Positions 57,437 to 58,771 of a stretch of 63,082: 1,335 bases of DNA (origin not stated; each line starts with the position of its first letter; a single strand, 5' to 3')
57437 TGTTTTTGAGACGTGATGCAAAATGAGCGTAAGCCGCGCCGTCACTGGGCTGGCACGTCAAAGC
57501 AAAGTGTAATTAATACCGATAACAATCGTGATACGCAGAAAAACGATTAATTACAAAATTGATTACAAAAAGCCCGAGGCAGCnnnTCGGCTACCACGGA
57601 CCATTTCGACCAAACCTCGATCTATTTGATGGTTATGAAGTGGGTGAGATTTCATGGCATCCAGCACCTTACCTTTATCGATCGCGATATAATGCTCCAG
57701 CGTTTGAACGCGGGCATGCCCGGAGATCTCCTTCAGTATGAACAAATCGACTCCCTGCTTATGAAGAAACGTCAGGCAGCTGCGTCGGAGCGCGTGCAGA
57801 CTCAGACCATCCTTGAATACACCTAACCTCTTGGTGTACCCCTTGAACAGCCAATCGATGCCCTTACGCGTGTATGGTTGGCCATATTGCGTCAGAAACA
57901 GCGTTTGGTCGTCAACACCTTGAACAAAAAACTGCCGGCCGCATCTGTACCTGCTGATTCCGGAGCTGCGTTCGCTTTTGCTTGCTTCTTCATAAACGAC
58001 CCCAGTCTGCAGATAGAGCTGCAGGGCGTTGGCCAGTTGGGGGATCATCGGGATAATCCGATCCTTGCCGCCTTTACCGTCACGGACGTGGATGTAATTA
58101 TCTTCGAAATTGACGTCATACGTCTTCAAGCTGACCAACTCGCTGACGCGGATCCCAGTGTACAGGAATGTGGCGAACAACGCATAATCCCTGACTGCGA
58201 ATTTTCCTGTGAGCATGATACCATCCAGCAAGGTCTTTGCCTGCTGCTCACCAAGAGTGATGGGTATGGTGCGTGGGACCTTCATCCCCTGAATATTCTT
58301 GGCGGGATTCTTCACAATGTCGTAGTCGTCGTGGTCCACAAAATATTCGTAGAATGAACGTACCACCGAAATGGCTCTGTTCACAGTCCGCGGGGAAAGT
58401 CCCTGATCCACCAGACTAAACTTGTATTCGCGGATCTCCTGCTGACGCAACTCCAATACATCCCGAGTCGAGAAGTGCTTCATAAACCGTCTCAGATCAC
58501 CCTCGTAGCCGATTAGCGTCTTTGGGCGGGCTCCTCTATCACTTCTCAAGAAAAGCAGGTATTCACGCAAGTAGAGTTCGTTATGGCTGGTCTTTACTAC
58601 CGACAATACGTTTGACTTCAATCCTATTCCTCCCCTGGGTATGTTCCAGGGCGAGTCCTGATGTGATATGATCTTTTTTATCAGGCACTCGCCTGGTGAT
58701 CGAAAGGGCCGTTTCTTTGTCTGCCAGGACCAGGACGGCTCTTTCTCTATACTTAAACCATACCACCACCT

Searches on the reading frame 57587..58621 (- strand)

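Call 69: search_protein_families(library=phrogs, proteins=[window:57587-58621:-], max_evalue=0.00001)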
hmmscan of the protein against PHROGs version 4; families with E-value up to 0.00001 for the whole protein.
window:57587-58621:- (345 aa): 3 families
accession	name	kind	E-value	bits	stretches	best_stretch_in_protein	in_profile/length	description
phrog_1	-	integration and excision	4.2e-46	159.4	1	17-324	169-445/611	integrase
phrog_216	-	integration and excision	2.4e-32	113.2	1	102-325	35-235/301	integrase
phrog_36816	-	unknown function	3.2e-10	41.3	1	23-162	26-168/182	-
